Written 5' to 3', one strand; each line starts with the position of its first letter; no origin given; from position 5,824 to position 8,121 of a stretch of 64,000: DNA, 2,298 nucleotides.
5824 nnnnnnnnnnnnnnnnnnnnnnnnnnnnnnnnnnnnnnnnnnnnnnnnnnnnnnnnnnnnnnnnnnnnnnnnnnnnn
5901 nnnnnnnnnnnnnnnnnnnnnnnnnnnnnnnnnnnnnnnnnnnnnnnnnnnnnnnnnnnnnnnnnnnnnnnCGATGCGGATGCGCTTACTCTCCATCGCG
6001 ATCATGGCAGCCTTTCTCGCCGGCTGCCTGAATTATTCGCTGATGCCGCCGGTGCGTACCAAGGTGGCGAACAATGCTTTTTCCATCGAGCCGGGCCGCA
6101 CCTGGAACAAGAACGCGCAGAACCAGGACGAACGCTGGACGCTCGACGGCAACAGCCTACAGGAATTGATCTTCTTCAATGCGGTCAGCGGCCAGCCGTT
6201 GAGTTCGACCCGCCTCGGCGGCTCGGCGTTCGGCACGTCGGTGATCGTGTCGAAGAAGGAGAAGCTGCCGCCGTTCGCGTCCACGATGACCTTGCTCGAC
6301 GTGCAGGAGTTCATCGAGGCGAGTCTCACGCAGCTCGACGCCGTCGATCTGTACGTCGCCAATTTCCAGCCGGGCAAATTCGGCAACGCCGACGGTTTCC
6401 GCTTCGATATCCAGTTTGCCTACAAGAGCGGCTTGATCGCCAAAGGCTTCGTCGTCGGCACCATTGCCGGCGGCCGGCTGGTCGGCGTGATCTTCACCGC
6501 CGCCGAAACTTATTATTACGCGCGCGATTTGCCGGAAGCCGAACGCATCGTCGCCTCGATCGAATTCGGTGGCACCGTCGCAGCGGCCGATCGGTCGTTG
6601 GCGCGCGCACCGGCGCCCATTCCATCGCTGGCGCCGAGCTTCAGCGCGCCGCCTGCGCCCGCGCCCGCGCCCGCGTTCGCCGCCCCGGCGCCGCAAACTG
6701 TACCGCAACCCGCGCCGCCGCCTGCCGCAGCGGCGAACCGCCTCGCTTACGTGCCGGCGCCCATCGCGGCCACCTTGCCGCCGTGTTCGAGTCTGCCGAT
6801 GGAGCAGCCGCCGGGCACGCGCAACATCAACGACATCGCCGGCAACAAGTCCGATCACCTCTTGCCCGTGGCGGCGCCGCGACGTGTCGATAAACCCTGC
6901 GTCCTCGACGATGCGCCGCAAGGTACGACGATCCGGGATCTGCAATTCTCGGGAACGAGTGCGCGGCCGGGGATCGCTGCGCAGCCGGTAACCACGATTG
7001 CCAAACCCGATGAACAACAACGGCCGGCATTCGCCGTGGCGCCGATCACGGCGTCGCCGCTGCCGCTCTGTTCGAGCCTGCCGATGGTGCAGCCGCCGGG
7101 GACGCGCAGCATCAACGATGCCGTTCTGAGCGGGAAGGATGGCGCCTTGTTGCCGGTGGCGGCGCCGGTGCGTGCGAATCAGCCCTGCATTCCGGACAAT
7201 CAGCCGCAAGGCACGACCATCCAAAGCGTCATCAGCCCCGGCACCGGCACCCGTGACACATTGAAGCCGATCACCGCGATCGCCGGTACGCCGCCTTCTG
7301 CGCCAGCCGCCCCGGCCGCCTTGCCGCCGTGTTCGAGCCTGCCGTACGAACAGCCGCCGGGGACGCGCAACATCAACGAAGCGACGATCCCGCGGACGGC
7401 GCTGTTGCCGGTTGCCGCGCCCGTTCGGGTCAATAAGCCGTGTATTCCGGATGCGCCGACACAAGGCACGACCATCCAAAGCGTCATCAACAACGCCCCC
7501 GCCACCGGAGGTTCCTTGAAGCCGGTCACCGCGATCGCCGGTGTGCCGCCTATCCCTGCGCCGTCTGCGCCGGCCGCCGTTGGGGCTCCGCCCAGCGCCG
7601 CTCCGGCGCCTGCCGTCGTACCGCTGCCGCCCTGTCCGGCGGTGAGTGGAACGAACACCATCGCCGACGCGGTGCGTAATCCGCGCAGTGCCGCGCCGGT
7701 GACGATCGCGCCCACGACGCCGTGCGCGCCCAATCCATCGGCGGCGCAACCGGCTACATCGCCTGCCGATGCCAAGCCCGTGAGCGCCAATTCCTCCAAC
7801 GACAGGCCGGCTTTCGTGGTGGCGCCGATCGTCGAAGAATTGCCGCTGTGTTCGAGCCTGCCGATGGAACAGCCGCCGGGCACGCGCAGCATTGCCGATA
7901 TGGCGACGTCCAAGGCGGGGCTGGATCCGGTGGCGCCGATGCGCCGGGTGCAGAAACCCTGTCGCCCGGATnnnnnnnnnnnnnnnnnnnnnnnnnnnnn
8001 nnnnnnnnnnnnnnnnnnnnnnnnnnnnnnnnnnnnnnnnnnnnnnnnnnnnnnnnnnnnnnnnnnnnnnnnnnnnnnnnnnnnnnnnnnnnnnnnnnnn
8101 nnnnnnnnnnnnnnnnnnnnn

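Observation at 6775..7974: Five Cys-bracketed proline-rich modules with a conserved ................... core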

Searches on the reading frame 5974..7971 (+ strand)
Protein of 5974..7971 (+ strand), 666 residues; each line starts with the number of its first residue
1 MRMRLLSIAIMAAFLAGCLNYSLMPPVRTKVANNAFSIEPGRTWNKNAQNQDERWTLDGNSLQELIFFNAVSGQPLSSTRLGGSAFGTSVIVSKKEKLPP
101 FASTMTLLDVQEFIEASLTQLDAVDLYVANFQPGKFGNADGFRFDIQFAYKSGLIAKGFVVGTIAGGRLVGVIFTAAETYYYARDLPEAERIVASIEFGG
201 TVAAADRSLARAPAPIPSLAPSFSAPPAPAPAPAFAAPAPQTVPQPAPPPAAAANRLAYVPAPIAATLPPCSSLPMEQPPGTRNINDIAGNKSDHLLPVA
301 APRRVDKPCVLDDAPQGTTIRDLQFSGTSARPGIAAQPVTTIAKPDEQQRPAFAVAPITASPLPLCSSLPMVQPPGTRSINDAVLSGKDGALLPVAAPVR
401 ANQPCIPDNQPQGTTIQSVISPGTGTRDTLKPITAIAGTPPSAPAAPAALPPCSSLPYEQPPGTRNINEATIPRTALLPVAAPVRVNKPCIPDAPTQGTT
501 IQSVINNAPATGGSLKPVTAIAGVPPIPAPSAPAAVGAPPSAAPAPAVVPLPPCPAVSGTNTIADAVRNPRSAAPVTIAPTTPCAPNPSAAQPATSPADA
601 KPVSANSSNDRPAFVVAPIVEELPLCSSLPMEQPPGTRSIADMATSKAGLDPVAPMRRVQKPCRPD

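Call 3: search_protein_families(library=pfam, proteins=[window:5974-7971:+], max_evalue=1)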
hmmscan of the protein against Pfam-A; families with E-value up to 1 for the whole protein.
window:5974-7971:+ (666 aa): 0 families

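Call 4: search_protein_families(library=ncbifam, proteins=[window:5974-7971:+], max_evalue=1)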
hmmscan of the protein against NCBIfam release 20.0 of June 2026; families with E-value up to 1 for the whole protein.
window:5974-7971:+ (666 aa): 0 families

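Call 6: find_homologous_proteins(query=window:5974-7971:+, max_evalue=0.001)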
Query window:5974-7971:+ (666 aa): 3 proteins with E <= 0.001 among 8000 candidates.
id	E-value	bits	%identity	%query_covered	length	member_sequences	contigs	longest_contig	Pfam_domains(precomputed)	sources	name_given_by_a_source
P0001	0.0e+0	1397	98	100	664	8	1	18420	-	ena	-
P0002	2.7e-180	619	63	65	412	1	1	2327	-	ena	-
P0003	7.4e-91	324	45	63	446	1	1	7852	-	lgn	-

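Call 10: find_encoding_contigs(protein=P0003, flank=8000)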
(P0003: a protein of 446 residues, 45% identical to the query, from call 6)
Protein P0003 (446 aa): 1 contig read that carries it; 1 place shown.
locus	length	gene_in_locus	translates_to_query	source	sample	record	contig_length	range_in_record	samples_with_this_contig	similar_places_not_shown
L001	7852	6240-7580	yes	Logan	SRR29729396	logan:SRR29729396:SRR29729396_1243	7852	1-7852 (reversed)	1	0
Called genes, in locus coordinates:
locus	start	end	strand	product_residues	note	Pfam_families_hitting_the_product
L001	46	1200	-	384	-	PF07394:DUF1501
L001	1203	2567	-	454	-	PF08811:DUF1800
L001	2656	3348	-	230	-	PF01738:DLH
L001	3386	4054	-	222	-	PF01738:DLH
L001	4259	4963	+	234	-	-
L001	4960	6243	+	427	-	PF01435:Peptidase_M48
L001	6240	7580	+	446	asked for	-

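Call 11: find_encoding_contigs(protein=P0002, flank=8000)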
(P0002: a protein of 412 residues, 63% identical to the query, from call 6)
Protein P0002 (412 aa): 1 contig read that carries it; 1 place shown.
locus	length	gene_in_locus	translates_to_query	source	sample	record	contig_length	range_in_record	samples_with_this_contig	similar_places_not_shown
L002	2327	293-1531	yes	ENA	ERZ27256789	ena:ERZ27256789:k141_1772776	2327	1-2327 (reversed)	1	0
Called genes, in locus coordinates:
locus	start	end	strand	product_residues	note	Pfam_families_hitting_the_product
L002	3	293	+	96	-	?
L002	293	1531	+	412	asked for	-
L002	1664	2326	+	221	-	?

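Call 12: find_encoding_contigs(protein=P0001, flank=10000)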
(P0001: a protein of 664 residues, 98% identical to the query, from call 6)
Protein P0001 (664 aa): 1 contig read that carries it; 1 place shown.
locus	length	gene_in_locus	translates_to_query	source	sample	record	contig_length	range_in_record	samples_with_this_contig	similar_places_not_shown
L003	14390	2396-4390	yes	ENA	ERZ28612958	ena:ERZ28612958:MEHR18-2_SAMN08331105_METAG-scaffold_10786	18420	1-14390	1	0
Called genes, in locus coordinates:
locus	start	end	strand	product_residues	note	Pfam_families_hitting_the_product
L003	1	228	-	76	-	?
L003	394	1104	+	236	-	-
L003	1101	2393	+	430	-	PF01435:Peptidase_M48, PF13371:TPR_9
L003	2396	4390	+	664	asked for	-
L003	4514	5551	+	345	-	PF13180:PDZ_2, PF17820:PDZ_6, PF01435:Peptidase_M48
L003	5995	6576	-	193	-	-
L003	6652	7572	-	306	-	PF00072:Response_reg, PF00990:GGDEF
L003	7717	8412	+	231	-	PF10502:Peptidase_S26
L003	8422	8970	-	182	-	PF13302:Acetyltransf_3 (weak), PF13420:Acetyltransf_4, PF00583:Acetyltransf_1, PF13508:Acetyltransf_7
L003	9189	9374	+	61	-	-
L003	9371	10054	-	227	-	PF01510:Amidase_2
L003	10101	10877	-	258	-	PF05099:TerB, PF00226:DnaJ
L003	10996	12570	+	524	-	PF00515:TPR_1 (faint), PF07719:TPR_2 (faint), PF13181:TPR_8 (faint), PF13428:TPR_14 (faint), PF14559:TPR_19 (weak), PF13432:TPR_16 (weak), PF13414:TPR_11 (faint), PF13844:Glyco_transf_41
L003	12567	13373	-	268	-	PF13578:Methyltransf_24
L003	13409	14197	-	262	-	PF12570:DUF3750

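Call 34: predict_structure(alignment_id=A3)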
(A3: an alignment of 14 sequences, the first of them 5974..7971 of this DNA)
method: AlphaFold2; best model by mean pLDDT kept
length: 666 residues; sequences in the alignment: 14
mean_pLDDT: 50.0   pTM: 0.35
mean pLDDT of the five models: 50.0, 49.3, 47.0, 45.2, 44.6
residues with pLDDT >= 90: 47; 70-90: 104; 50-70: 122; < 50: 393
segments of 3 or more residues with pLDDT < 50: 82-96, 210-268, 278-398, 404-449, 472-478, 493-623, 645-651
pLDDT, mean of each block of 10 residues (from residue 1): 65 55 87 87 82 80 85 67 38 49 80 79 80 87 89 87 86 90 93 88 54 37 36 37 34 29 39 54 43 29 36 29 24 26 29 27 38 37 32 43 46 30 27 26 37 63 56 47 56 40 31 27 29 32 32 33 40 35 31 30 29 32 60 57 47 55 61
secondary structure, 60 per line:
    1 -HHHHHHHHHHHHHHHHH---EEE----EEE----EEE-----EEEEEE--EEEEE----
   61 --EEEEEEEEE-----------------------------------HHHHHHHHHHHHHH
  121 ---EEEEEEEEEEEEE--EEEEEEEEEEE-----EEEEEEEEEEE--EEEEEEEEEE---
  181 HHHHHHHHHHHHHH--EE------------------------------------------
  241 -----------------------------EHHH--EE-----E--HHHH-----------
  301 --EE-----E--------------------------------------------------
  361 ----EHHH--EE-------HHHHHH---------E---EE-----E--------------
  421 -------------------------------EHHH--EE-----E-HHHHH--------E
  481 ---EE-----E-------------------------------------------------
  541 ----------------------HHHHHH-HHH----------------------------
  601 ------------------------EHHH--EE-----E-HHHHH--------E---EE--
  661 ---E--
elements in order (helices of 4 or more, strands of 3 or more residues): H2-18 E22-24 E29-31 E36-38 E44-49 E52-56 E63-71 H107-120 E124-136 E139-149 E155-165 E168-177 H181-194 H286-289 H380-385 H467-471 H563-568 H640-644

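Call 38: fold_search(model_id=the predicted structure, library=pdb)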
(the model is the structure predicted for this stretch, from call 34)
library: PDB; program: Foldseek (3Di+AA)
matches with E <= 10: 1024; with E <= 0.001: 21
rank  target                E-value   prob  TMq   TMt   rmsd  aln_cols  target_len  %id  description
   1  9grx_0                2.1e-05  1.00  0.18  0.66   6.3       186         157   11  NDH-PSI-LHCI supercomplex from S. oleracea (released 2025-02-12)
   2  4rti                  1.1e-04  1.00  0.19  0.63   6.8       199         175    8  The crystal structure of PsbP from Spinacia oleracea (released 2015-03-11)
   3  3hlz_A                1.2e-04  1.00  0.17  0.38   7.5       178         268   14  Crystal structure of BT_1490 (NP_810393.1) from BACTEROIDES THETAIOTAOMICRON VPI-5482 at 1.50 A resolution (released 2009-06-16)
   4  6kac_P                1.3e-04  1.00  0.19  0.61   5.5       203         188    7  Cryo-EM structure of the C2S2-type PSII-LHCII supercomplex from Chlamydomonas reihardtii (released 2019-10-23)
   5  7wff_f                1.6e-04  1.00  0.18  0.70   6.7       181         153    9  Subcomplexes B,M and L in the Cylic electron transfer supercomplex NDH-PSI from Arabidopsis (released 2022-03-16)
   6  2xb3                  1.7e-04  1.00  0.19  0.70   6.7       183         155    9  The Structure of Cyanobacterial PsbP (released 2010-08-25)
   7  3hlz_B                2.1e-04  1.00  0.16  0.37   8.7       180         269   14  Crystal structure of BT_1490 (NP_810393.1) from BACTEROIDES THETAIOTAOMICRON VPI-5482 at 1.50 A resolution (released 2009-06-16)
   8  9gnw_P                2.2e-04  1.00  0.17  0.55  11.6       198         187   13  Universal PSII assembly intermediate (released 2025-09-17)
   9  2vu4                  2.3e-04  1.00  0.18  0.66   5.9       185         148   10  Structure of PsbP protein from Spinacia oleracea at 1.98 A resolution (released 2009-07-21)
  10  5xnl_P                2.3e-04  1.00  0.18  0.58   8.2       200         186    8  Structure of stacked C2S2M2-type PSII-LHCII supercomplex from Pisum sativum (released 2017-09-20)
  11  4rth_B                2.6e-04  1.00  0.18  0.63   5.7       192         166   10  The crystal structure of PsbP from Zea mays (released 2015-03-11)
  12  1v2b_B                2.9e-04  1.00  0.18  0.67   5.0       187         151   11  Crystal Structure of PsbP Protein in the Oxygen-Evolving Complex of Photosystem II from Higher Plants (released 2004-05-18)
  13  7f9o_a                2.9e-04  1.00  0.16  0.58   7.4       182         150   15  PSI-NDH supercomplex of Barley (released 2021-12-22)
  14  7pi0_P                3.1e-04  1.00  0.19  0.61   7.0       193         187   10  Unstacked compact Dunaliella PSII (released 2022-08-17)
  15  3jcu_P                3.3e-04  1.00  0.19  0.64   6.7       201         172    9  Cryo-EM structure of spinach PSII-LHCII supercomplex at 3.2 Angstrom resolution (released 2016-05-25)
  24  4ol4                  1.9e-03  0.97  0.13  0.36   8.8       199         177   14  Crystal structure of secreted proline rich antigen MTC28 (Rv0040c) from Mycobacterium tuberculosis (released 2015-01-28)
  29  5zx9                  3.5e-03  0.99  0.14  0.46  11.9       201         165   10  Crystal structure of apo form fibronectin-binding protein Apa from Mycobacterium tuberculosis (released 2019-05-29)
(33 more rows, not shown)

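Call 45: find_encoding_contigs(protein=window:5974-7971:+, flank=1000, max_places=6)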
Protein window:5974-7971:+ (666 aa): 7 contigs read that carry it; 3 places shown.
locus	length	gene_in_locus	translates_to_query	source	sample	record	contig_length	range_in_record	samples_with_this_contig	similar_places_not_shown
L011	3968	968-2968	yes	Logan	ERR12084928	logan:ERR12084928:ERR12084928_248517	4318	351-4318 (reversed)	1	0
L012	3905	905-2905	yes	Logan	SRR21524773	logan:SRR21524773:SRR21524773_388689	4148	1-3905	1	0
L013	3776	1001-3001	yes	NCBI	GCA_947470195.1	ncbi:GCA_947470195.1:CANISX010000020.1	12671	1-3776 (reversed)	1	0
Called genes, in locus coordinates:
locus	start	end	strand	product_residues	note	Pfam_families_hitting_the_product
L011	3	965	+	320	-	?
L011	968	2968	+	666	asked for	-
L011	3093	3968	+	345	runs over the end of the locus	PF00595:PDZ (weak), PF13180:PDZ_2, PF17820:PDZ_6, PF01435:Peptidase_M48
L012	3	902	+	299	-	?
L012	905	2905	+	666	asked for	-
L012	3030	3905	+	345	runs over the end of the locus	PF00595:PDZ (weak), PF13180:PDZ_2, PF17820:PDZ_6, PF01435:Peptidase_M48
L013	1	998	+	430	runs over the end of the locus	PF01435:Peptidase_M48, PF13371:TPR_9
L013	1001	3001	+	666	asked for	-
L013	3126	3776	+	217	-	?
